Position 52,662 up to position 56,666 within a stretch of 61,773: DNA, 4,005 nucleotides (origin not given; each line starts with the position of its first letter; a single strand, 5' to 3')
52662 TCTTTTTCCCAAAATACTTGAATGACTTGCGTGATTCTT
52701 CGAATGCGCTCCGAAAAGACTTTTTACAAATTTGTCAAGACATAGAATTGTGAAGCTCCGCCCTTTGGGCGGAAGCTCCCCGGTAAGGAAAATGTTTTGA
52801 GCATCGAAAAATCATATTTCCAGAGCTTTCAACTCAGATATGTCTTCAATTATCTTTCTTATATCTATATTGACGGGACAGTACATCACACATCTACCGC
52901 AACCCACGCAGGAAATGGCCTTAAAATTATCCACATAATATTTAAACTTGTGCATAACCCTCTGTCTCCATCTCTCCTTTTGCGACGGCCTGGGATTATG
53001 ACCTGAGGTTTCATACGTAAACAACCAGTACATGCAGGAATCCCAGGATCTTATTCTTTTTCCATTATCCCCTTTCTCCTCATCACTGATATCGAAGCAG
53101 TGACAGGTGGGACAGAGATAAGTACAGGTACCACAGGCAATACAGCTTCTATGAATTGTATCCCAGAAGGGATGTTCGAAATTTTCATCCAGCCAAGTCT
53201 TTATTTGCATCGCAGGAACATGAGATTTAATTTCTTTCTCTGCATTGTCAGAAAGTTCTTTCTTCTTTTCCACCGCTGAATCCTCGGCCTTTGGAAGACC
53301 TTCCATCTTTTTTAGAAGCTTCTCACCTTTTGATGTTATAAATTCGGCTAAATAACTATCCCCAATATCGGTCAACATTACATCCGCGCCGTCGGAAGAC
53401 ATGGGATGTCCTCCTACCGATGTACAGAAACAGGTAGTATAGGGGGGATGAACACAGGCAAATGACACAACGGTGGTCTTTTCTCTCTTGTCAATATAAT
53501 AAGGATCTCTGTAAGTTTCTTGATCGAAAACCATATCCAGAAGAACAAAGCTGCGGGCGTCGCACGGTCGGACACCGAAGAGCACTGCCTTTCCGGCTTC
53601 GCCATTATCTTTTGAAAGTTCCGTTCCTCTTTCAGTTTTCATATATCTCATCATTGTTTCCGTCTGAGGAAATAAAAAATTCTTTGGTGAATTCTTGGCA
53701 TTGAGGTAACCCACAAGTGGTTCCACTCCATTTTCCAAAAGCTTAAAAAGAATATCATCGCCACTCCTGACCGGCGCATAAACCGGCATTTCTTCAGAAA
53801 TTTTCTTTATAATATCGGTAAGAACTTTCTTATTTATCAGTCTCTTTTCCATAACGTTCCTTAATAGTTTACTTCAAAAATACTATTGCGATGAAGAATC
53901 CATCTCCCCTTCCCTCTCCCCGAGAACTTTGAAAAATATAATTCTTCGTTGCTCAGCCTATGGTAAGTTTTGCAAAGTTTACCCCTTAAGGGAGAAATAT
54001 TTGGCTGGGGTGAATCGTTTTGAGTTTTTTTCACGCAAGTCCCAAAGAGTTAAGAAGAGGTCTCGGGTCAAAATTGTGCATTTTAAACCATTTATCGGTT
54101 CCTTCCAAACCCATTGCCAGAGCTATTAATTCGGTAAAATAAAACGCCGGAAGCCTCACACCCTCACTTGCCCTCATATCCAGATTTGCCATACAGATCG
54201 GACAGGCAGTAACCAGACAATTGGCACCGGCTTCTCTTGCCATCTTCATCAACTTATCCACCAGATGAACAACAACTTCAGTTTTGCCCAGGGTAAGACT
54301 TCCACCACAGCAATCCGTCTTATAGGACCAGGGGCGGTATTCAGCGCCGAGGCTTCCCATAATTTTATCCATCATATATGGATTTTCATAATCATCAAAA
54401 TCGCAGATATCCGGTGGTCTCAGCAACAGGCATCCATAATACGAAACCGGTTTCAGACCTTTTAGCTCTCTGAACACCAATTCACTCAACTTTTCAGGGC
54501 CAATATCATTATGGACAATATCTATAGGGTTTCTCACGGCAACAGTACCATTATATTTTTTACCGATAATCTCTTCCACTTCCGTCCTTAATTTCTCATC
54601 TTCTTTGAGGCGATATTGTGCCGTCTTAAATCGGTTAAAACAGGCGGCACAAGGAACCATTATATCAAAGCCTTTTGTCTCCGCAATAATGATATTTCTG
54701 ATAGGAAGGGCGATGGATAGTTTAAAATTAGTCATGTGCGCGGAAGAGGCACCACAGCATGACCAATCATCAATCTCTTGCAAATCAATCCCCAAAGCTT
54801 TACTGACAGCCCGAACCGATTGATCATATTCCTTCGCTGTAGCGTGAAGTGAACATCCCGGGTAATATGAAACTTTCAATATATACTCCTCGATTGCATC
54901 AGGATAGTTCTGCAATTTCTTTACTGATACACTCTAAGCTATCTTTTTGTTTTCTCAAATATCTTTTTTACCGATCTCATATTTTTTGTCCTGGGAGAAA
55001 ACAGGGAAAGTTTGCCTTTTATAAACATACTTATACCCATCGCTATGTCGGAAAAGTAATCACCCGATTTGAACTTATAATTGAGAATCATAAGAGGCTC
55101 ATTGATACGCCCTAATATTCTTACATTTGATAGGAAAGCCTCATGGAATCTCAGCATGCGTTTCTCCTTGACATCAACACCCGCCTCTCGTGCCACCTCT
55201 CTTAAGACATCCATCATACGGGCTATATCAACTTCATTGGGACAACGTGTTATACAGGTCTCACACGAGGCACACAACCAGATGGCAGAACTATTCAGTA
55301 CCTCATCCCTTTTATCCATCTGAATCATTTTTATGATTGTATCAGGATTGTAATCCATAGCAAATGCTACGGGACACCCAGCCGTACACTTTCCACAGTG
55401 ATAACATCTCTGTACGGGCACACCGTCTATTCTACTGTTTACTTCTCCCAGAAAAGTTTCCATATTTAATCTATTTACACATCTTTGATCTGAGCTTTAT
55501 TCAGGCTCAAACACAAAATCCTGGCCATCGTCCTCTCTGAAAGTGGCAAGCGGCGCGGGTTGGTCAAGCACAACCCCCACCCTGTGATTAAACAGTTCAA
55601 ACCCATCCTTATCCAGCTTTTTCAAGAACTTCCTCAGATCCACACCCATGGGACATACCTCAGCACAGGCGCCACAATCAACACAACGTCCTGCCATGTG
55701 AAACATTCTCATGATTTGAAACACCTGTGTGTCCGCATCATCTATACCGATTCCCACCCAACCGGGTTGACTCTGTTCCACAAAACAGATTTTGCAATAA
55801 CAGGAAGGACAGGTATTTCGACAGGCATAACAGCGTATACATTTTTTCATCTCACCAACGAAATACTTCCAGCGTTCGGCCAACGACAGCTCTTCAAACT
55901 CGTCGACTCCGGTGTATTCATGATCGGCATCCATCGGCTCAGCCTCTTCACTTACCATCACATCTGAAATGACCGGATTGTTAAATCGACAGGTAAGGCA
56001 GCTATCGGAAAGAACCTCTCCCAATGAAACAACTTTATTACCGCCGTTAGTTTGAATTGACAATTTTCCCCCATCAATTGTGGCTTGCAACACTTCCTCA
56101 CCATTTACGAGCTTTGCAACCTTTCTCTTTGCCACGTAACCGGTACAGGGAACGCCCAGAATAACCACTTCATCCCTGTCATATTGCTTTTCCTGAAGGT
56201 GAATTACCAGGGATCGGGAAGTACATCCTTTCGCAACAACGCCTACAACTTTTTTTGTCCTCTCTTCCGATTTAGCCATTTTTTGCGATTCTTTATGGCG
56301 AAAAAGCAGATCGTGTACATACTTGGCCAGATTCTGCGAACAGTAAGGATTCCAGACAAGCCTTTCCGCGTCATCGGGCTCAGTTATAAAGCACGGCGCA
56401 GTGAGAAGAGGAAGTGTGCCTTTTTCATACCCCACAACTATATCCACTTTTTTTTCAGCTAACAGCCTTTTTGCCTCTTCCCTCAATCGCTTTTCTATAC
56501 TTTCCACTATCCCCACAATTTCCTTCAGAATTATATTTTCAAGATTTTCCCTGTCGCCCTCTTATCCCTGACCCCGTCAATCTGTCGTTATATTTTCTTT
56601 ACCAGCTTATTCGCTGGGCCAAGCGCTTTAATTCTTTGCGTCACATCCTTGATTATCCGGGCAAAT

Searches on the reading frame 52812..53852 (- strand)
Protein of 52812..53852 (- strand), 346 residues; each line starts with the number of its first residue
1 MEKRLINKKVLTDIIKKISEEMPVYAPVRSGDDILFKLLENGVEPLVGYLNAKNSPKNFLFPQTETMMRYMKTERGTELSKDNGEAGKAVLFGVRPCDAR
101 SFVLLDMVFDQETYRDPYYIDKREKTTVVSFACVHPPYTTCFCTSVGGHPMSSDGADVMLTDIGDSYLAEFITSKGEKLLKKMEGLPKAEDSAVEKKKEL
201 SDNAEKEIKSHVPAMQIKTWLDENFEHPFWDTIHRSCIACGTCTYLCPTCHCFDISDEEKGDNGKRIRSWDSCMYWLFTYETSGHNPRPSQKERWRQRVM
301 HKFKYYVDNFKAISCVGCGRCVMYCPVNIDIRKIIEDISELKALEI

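Call 45: search_protein_families(library=pfam, proteins=[window:52812-53852:-], max_evalue=0.000001)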
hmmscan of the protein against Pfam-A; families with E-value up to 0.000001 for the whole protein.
window:52812-53852:- (346 aa): 3 families
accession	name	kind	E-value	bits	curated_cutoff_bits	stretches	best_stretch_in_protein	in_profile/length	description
PF17179.9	Fer4_22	-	4.1e-35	121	27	1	236-329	1-95/95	4Fe-4S dicluster domain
PF12797.12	Fer4_2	-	2.3e-07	30.8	24.5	0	314-327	9-22/22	4Fe-4S binding domain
PF00037.32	Fer4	-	6.4e-07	29.4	21.1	0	315-328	8-21/24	4Fe-4S binding domain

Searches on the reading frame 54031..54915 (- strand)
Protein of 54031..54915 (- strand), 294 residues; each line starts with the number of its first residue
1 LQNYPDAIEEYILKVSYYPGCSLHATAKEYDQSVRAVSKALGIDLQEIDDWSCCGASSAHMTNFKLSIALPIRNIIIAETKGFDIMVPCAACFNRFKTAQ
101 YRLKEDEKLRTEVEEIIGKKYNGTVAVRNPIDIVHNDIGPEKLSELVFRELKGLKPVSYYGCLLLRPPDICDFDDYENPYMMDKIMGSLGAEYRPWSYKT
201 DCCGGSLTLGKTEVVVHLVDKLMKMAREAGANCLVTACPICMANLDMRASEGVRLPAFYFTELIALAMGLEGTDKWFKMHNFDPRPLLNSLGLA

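Call 45: search_protein_families(library=pfam, proteins=[window:54031-54915:-], max_evalue=0.000001)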
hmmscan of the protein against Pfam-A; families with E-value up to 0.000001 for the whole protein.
window:54031-54915:- (294 aa): 1 family
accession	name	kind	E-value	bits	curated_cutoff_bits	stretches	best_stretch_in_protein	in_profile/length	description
PF02754.22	CCG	-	5.7e-23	81.3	20.6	2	15-96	1-84/85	Cysteine-rich domain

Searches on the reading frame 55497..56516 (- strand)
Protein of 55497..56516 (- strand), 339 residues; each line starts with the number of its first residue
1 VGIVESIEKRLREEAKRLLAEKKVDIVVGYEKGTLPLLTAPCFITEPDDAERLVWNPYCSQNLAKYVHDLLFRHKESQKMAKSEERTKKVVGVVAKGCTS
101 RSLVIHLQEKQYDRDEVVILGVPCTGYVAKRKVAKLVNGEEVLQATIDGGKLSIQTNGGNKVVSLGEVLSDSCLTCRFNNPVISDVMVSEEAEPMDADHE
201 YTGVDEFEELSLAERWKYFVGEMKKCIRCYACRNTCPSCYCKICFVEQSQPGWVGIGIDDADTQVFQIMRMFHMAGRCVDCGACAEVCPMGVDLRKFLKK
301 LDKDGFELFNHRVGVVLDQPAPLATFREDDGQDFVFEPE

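Call 45: search_protein_families(library=pfam, proteins=[window:55497-56516:-], max_evalue=0.000001)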
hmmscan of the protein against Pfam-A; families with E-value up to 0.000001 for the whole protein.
window:55497-56516:- (339 aa): 1 family
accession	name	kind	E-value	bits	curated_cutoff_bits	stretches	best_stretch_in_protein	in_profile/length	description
PF13183.11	Fer4_8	-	1.1e-07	32.7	27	1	222-292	1-68/68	4Fe-4S dicluster domain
